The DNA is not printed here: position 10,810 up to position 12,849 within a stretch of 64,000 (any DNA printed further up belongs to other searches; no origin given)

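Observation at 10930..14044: Tandem pair of paralogous Gly/Ala-rich 'glycine-zipper' proteins of unknown function behind a 575-bp AT-rich leader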

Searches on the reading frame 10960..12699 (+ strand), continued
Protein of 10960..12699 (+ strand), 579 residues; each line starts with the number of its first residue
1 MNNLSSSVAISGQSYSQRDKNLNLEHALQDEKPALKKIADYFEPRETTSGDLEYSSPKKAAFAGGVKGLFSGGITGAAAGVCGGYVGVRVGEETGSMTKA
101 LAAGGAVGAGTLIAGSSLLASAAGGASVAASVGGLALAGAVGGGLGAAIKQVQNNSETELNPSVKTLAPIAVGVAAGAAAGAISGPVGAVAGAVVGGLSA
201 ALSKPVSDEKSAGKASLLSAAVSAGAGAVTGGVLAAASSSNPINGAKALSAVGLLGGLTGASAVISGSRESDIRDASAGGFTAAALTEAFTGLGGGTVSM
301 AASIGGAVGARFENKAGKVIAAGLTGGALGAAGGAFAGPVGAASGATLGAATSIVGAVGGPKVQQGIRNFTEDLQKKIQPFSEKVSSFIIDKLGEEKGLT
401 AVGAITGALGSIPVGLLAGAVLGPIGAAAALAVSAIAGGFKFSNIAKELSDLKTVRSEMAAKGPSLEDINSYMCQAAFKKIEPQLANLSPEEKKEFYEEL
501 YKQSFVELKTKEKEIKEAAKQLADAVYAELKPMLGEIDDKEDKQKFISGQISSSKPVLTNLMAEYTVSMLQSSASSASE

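Call 78: list_cluster_members(proteins=[window:10960-12699:+, window:12713-14044:+, P0004, P0158, P0163, P0167, P0016, P0003, P0006, P0169])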
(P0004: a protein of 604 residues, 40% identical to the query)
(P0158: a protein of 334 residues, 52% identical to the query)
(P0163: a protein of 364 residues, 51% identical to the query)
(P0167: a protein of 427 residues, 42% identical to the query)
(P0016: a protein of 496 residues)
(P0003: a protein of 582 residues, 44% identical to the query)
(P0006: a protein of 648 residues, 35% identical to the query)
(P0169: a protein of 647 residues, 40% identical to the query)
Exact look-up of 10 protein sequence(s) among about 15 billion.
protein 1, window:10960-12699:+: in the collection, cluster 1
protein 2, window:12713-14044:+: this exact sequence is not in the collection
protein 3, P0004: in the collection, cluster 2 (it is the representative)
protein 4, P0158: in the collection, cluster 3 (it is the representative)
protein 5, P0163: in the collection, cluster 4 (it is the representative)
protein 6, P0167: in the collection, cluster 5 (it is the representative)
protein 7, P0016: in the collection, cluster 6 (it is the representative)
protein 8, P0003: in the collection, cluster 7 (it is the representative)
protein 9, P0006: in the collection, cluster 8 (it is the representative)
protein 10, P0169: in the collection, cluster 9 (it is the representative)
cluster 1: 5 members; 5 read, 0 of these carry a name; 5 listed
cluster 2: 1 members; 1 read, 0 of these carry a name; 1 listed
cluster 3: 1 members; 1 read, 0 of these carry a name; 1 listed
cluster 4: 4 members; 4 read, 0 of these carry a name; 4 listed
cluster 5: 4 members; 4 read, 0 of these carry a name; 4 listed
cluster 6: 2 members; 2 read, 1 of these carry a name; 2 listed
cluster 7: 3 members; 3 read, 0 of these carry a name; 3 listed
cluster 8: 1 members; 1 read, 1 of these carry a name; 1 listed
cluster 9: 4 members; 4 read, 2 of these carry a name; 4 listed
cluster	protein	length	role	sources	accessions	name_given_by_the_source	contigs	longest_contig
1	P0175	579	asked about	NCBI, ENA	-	-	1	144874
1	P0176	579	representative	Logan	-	-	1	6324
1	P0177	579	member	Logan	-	-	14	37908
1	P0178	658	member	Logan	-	-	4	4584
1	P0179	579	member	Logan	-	-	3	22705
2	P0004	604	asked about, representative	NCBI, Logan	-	-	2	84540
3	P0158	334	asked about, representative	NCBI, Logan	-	-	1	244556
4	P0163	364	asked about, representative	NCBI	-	-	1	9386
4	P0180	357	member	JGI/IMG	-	-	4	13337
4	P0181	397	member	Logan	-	-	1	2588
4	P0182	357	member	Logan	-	-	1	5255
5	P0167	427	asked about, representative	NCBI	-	-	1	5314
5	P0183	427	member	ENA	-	-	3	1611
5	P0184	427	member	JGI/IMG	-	-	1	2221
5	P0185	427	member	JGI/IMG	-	-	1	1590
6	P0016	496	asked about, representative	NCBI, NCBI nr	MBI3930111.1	MAG: hypothetical protein HY319_31520 [Armatimonadetes bacterium] | hypothetical protein [Armatimonadota bacterium]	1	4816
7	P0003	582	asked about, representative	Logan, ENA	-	-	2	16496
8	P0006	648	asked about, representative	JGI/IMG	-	hypothetical protein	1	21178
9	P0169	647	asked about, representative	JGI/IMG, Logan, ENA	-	-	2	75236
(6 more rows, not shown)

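Call 79: find_encoding_contigs(protein=window:10960-12699:+, flank=6000, max_places=6)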
Protein window:10960-12699:+ (579 aa): 1 contig read that carries it; 1 place shown.
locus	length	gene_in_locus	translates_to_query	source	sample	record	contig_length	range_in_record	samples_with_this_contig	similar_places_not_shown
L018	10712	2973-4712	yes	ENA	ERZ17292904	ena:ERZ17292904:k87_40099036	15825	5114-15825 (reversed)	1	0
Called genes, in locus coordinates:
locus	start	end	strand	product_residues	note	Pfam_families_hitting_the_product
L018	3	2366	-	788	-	?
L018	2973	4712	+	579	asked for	-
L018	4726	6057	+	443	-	-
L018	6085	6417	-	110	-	PF08821:CGGC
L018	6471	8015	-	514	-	PF01590:GAF (weak), PF13185:GAF_2 (weak), PF01590:GAF, PF13185:GAF_2, PF13492:GAF_3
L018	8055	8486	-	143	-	PF22091:DUF6941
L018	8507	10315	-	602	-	PF00009:GTP_EFTU, PF22042:EF-G_D2 (weak), PF03144:GTP_EFTU_D2, PF00679:EFG_C, PF06421:LepA_C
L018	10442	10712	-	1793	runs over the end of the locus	?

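Call 80: find_encoding_contigs(protein=P0177, flank=4000, max_places=6)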
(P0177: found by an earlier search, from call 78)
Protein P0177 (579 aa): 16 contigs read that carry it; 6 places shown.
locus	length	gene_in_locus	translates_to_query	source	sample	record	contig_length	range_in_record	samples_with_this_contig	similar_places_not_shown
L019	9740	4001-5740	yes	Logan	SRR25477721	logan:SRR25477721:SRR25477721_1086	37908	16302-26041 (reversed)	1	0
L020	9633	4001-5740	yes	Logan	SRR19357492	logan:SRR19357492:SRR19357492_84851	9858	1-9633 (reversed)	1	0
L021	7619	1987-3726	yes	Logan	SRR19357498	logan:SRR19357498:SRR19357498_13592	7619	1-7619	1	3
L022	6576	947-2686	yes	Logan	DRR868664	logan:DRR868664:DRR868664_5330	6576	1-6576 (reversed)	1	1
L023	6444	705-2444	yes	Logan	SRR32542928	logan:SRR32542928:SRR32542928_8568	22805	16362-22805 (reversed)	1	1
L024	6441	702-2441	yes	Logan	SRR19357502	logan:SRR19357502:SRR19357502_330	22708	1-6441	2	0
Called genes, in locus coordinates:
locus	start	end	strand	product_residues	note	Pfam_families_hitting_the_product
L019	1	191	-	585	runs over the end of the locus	PF03814:KdpA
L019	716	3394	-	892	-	PF02702:KdpD, PF13493:DUF4118, PF00512:HisKA, PF02518:HATPase_c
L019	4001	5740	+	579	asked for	-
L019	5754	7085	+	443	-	-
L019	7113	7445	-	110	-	PF08821:CGGC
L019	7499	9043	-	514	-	PF01590:GAF (weak), PF13185:GAF_2 (weak), PF01590:GAF, PF13185:GAF_2, PF13492:GAF_3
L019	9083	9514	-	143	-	PF22091:DUF6941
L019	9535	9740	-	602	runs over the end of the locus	PF00009:GTP_EFTU, PF22042:EF-G_D2 (weak), PF03144:GTP_EFTU_D2, PF00679:EFG_C, PF06421:LepA_C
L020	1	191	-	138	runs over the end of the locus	?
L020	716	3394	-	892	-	PF02702:KdpD, PF13493:DUF4118, PF00512:HisKA, PF02518:HATPase_c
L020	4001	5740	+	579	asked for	-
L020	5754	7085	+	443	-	-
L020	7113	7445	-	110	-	PF08821:CGGC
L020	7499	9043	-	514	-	PF01590:GAF (weak), PF13185:GAF_2 (weak), PF01590:GAF, PF13185:GAF_2, PF13492:GAF_3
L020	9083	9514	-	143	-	PF22091:DUF6941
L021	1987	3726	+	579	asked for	-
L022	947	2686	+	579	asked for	-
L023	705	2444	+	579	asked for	-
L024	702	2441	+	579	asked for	-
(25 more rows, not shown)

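Call 93: find_related_loci(query=A6, collection=metagenome_contigs, flank=10000)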
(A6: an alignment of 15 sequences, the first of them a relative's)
Query A6 (330 aa) in metagenome_contigs; peptide patterns used: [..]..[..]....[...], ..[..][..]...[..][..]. (x = any residue, [..] = any of these).
115 stretches matched a pattern; 12 encode a relative of the query (tblastn E <= 1e-3); 12 distinct loci.
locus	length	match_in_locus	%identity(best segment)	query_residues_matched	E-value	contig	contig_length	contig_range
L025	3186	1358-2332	58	10-328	2e-86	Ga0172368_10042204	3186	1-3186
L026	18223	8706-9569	58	15-301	2e-73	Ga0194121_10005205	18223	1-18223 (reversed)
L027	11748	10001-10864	58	15-301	2e-73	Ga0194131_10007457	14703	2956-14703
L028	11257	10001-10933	51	15-327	2e-65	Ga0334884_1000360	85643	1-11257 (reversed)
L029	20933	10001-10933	51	15-327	2e-65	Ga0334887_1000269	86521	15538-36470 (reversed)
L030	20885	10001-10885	51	15-311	2e-64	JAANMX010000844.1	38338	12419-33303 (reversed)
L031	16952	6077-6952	52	15-308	1e-63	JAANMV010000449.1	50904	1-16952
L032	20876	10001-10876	52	15-308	1e-63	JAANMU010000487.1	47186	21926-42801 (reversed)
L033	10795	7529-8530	40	4-301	5e-35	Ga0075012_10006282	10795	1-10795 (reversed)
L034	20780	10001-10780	40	71-321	1e-33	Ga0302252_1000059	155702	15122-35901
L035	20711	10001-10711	40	69-301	2e-32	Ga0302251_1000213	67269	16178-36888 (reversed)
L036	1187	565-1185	43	4-187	1e-21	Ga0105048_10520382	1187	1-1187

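Call 96: find_related_loci(query=A6, collection=viral_contigs, flank=5000)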
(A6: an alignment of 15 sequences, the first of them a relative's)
Query A6 (330 aa) in viral_contigs; peptide patterns used: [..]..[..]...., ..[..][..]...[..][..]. (x = any residue, [..] = any of these).
13 stretches matched a pattern, but none encodes a relative of the query by tblastn (E <= 1e-3).

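Call 97: find_related_loci(query=A1, collection=viral_contigs, flank=5000)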
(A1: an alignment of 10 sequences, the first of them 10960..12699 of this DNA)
Query A1 (579 aa) in viral_contigs; peptide patterns used: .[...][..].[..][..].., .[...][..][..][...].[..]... (x = any residue, [..] = any of these).
149 stretches matched a pattern, but none encodes a relative of the query by tblastn (E <= 1e-3).

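Call 98: search_solved_structures(query=A4, max_evalue=1)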
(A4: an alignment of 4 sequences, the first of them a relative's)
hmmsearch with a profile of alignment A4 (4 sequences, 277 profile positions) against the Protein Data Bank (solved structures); distinct sequences matched with E-value up to 1: 9.
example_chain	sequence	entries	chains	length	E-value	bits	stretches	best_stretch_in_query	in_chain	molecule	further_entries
2fj3_A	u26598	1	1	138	0.28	13.5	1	60-97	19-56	Major prion protein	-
7qig_A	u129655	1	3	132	0.31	13.4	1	61-97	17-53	Major prion protein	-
2joh_A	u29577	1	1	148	0.32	13.3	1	60-97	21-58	Major prion protein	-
8a00_A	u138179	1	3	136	0.33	13.3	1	61-97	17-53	Major prion protein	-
2jom_A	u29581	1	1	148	0.34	13.2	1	60-97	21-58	Major prion protein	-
6fnv_A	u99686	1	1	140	0.4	13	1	60-96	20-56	Major prion protein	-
2mv9_A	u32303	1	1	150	0.68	12.3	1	61-97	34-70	Major prion protein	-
2mv8_A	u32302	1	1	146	0.97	11.8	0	60-96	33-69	Major prion protein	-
6uur_A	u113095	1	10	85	0.99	11.7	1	61-92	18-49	Major prion protein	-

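Call 99: search_solved_structures(query=A6, max_evalue=1)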
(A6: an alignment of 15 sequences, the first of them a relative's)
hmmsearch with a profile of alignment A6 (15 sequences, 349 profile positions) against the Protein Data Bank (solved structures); distinct sequences matched with E-value up to 1: 1.
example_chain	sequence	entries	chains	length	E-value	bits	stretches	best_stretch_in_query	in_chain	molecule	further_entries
8j0s_d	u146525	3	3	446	0.3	13.4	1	73-125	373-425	Multifunctional fusion protein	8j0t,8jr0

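Call 101: search_protein_families(library=ncbifam, proteins=[L004:6911-7753:+, L012:13227-14177:-, L026:7595-8674:+, P0015, P0158, L008:2179-3789:+, L008:4064-6337:+, L008:7309-7911:-], max_evalue=0.01)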
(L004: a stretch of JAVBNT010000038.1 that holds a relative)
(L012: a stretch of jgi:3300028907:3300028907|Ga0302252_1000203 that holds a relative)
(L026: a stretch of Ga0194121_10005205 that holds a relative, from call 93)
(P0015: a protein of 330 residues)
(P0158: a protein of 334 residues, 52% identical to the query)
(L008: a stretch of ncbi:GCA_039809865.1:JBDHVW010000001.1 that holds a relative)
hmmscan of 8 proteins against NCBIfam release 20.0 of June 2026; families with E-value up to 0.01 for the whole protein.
L004:6911-7753:+ (280 aa): 3 families
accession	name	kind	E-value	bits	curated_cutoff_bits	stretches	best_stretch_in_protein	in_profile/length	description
TIGR03789.1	pdsO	hypoth_equivalog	8.1e-05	22.4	152.2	1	21-93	15-88/243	sortase-associated OmpA-like protein PdsO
NF053611.1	YiaD_Gzip_OmpA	equivalog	0.0014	18.4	175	0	56-88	47-75/206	YiaD family glycine zipper/OmpA-like lipoprotein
NF053524.1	thylo_ssl2009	equivalog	0.0026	18.5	58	0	56-92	5-41/90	ssl2009 family thylakoid membrane protein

L012:13227-14177:- (316 aa): 0 families

L026:7595-8674:+ (359 aa): 0 families

P0015 (330 aa): 0 families

P0158 (334 aa): 0 families

L008:2179-3789:+ (536 aa): 2 families
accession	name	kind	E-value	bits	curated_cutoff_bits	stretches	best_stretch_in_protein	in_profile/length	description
TIGR04523.1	Mplasa_alph_rch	subfamily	0.0036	15.3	270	1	270-534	239-506/745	helix-rich protein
TIGR02168.1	SMC_prok_B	equivalog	0.0054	14.5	567.35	1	268-535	237-502/1181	chromosome segregation protein SMC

L008:4064-6337:+ (757 aa): 0 families

L008:7309-7911:- (200 aa): 0 families
